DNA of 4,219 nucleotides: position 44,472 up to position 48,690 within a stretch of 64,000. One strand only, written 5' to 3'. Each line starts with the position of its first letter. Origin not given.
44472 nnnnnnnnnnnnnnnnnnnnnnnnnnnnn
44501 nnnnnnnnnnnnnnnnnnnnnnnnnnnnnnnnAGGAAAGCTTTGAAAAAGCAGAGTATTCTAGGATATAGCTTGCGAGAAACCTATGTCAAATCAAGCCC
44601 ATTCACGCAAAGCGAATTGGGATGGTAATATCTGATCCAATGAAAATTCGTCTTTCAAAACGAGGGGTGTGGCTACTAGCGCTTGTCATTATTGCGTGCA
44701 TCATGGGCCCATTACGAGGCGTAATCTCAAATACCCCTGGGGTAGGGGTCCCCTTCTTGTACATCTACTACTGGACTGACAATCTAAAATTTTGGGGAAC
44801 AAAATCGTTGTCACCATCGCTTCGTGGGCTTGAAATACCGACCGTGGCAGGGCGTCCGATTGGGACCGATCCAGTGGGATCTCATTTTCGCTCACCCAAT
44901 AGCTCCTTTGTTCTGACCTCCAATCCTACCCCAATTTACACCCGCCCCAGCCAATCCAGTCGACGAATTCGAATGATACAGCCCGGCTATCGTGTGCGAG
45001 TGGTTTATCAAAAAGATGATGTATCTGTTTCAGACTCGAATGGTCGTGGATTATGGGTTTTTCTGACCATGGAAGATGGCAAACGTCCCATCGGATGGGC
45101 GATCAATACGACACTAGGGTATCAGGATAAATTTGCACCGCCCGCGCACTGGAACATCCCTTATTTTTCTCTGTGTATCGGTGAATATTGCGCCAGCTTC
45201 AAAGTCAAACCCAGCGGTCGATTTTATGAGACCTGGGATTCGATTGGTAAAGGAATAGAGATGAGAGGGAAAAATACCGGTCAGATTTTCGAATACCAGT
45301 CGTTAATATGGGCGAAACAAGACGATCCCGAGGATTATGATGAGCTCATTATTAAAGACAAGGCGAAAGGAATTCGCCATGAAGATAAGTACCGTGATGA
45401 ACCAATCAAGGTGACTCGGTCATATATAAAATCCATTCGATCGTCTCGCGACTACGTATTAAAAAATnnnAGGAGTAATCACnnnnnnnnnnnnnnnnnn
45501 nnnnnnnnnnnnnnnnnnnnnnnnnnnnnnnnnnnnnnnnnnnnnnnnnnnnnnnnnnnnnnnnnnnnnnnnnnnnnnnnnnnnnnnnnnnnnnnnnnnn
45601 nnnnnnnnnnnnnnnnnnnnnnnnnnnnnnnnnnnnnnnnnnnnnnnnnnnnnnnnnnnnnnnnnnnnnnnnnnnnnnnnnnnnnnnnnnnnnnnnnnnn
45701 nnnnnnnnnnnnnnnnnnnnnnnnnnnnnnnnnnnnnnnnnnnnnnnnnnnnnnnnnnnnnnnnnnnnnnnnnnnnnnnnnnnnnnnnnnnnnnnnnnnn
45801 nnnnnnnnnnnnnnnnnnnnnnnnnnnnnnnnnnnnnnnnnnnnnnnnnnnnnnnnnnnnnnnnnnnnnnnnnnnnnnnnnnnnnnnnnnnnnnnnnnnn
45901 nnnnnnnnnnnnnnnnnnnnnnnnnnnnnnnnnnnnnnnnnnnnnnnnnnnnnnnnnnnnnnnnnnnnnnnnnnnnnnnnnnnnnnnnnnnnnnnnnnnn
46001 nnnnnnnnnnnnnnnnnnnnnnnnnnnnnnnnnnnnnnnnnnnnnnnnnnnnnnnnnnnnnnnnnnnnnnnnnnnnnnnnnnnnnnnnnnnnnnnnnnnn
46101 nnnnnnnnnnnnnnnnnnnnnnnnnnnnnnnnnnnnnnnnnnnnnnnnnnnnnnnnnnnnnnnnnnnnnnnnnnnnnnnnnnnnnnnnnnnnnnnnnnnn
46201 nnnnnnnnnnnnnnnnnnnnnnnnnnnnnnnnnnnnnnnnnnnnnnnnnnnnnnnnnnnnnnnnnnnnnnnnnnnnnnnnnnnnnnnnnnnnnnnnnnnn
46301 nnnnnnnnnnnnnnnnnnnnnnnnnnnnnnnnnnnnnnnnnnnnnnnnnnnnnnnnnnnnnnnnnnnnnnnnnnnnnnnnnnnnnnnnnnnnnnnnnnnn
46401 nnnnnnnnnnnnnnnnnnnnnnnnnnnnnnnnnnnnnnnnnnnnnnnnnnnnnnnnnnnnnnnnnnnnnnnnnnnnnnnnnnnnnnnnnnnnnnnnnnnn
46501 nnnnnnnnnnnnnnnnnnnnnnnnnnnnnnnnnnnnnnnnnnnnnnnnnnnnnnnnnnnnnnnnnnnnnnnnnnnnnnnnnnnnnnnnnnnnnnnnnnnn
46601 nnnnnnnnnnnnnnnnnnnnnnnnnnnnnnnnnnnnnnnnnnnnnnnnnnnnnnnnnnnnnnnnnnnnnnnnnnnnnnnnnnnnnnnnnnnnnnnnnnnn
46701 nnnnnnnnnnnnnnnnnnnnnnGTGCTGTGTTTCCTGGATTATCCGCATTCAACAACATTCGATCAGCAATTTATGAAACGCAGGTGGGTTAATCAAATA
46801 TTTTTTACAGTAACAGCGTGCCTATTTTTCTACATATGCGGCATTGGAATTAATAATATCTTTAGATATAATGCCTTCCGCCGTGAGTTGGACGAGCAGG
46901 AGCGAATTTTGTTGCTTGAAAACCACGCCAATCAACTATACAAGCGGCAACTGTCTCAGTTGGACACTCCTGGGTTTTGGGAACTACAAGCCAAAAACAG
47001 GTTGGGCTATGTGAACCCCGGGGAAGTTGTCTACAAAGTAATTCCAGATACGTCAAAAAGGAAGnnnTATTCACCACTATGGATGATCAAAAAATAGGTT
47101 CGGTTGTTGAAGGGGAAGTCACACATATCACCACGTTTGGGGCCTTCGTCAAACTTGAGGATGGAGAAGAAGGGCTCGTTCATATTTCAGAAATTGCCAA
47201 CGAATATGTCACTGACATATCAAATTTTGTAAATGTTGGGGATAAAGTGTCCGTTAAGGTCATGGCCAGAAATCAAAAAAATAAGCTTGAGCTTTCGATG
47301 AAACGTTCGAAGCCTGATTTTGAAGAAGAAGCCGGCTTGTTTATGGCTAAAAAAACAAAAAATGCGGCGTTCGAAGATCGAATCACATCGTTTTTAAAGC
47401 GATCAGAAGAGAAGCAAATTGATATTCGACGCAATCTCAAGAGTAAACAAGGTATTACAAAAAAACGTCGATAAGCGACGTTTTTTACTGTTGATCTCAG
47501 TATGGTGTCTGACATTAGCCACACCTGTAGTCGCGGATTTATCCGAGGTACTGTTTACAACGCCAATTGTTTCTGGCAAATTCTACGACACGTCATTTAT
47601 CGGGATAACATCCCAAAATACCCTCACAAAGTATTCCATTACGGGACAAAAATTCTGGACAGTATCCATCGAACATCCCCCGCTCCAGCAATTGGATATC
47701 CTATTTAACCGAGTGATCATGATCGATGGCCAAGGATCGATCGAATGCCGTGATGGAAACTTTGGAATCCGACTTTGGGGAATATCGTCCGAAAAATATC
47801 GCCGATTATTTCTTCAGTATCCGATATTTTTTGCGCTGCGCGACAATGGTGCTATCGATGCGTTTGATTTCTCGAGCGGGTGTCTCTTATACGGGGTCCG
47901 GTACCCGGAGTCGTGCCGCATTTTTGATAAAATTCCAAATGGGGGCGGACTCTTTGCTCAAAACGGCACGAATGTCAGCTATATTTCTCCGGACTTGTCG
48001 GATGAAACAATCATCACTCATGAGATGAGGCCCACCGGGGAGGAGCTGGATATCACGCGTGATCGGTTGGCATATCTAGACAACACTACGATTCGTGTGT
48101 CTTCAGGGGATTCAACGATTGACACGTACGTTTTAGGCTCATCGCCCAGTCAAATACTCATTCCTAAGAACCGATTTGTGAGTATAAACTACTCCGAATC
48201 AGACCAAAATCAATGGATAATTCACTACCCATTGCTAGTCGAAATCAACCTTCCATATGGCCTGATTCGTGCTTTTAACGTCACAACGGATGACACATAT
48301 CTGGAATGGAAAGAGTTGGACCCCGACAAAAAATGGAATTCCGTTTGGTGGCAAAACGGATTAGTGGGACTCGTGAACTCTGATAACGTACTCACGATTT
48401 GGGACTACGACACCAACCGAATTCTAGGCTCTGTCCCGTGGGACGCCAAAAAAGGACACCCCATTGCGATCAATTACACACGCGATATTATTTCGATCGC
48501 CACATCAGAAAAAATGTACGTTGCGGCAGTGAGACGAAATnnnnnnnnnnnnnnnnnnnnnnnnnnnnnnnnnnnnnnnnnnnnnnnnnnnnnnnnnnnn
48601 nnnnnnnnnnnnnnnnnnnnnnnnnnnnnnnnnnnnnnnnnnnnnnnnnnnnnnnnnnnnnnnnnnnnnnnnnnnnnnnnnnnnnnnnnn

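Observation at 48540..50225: PASTA-domain transmembrane pseudokinase in a presumed diderm, FCB-like genome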

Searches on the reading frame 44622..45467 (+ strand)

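Call 4: search_protein_families(library=pfam, proteins=[window:44622-45467:+], max_evalue=1)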
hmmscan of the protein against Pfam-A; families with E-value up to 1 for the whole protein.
window:44622-45467:+ (282 aa): 1 family
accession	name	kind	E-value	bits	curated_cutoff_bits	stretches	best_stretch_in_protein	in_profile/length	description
PF08239.17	SH3_3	-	0.0048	17.5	27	1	105-146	5-48/54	Bacterial SH3 domain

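Call 5: search_protein_families(library=ncbifam, proteins=[window:44622-45467:+], max_evalue=1)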
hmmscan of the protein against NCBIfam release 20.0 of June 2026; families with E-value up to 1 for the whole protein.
window:44622-45467:+ (282 aa): 1 family
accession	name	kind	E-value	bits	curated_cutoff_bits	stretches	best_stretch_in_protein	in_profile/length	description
TIGR04211.1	SH3_and_anchor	equivalog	0.064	12.8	65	1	103-146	8-53/198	TIGR04211 family SH3 domain-containing protein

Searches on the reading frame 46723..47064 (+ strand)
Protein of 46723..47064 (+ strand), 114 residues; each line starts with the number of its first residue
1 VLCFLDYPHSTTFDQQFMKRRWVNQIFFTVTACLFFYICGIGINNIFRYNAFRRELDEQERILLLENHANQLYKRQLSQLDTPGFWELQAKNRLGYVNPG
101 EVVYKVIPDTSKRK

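Call 4: search_protein_families(library=pfam, proteins=[window:46723-47064:+], max_evalue=1)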
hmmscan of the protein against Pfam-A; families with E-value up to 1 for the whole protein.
window:46723-47064:+ (114 aa): 2 families
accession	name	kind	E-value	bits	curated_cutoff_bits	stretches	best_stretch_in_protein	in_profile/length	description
PF04977.20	DivIC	-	2.1e-12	47.1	28.9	1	34-108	4-79/80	Septum formation initiator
PF04341.17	DUF485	-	0.093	13.2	28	1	2-61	26-84/88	Protein of unknown function, DUF485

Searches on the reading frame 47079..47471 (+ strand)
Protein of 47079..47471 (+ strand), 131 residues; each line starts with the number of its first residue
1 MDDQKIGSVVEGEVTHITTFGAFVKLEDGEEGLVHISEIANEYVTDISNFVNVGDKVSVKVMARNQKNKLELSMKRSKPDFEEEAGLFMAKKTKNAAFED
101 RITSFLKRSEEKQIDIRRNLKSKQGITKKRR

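Call 4: search_protein_families(library=pfam, proteins=[window:47079-47471:+], max_evalue=1)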
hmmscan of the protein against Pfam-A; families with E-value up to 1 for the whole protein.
window:47079-47471:+ (131 aa): 6 families
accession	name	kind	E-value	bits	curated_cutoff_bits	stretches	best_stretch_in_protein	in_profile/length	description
PF00575.29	S1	-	8.4e-16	58.6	22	1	4-75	2-74/74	S1 RNA binding domain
PF13509.12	S1_2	-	7.8e-05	23.1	21.8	1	6-43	1-38/61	S1 domain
PF23459.1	S1_RRP5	-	0.00013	22.8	27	1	7-73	4-71/72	RRP5 S1 domain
PF16238.11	DUF4897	-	0.045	14.1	28.6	1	43-90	72-119/157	Domain of unknown function (DUF4897)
PF01828.24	Peptidase_A4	-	0.11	12.4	22.3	1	17-68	56-108/206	Peptidase A4 family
PF12857.13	TOBE_3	-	0.18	12.2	27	1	9-27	6-24/59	TOBE-like domain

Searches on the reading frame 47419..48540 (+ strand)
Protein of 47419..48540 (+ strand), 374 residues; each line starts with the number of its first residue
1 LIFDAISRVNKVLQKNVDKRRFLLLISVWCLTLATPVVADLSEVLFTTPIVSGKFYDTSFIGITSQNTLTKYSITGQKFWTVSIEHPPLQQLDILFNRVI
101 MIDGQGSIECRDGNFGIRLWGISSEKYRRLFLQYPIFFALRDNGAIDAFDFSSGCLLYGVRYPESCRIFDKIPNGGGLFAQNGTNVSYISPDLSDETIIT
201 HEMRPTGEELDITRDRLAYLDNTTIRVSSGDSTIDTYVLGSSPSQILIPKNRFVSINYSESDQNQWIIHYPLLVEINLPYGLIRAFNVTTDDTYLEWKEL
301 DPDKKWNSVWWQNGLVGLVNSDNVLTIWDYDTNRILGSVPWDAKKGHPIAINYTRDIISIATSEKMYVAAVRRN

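Call 4: search_protein_families(library=pfam, proteins=[window:47419-48540:+], max_evalue=1)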
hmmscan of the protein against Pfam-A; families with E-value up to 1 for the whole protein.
window:47419-48540:+ (374 aa): 0 families

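Call 5: search_protein_families(library=ncbifam, proteins=[window:47419-48540:+], max_evalue=1)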
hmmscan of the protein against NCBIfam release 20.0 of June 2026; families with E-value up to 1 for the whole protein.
window:47419-48540:+ (374 aa): 0 families

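Call 75: predict_structure(protein=window:47419-48540:+)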
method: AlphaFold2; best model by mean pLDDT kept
length: 374 residues; sequences in the alignment: 1
mean_pLDDT: 38.2   pTM: 0.29
mean pLDDT of the five models: 38.2, 36.4, 34.5, 30.0, 29.8
residues with pLDDT >= 90: 0; 70-90: 22; 50-70: 69; < 50: 283
segments of 3 or more residues with pLDDT < 50: 1-6, 30-299
pLDDT, mean of each block of 10 residues (from residue 1): 49 54 50 37 27 25 28 28 29 30 29 30 31 30 28 27 28 31 32 29 28 24 27 27 29 30 32 32 31 37 58 68 75 70 62 64 61 48
secondary structure, 60 per line:
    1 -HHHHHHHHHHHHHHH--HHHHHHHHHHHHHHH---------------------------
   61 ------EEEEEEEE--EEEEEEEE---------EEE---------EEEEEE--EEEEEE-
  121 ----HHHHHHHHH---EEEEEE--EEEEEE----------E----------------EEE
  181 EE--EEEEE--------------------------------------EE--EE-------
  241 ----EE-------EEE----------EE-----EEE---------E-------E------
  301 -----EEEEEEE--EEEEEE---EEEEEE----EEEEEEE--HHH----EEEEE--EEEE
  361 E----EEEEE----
elements in order: H2-16 H19-33 E67-74 E77-84 E94-96 E106-111 E114-119 H125-133 E137-142 E145-150 E178-182 E185-189 E254-256 E274-276 E306-312 E315-320 E324-329 E334-340 E350-354 E357-361 E366-370
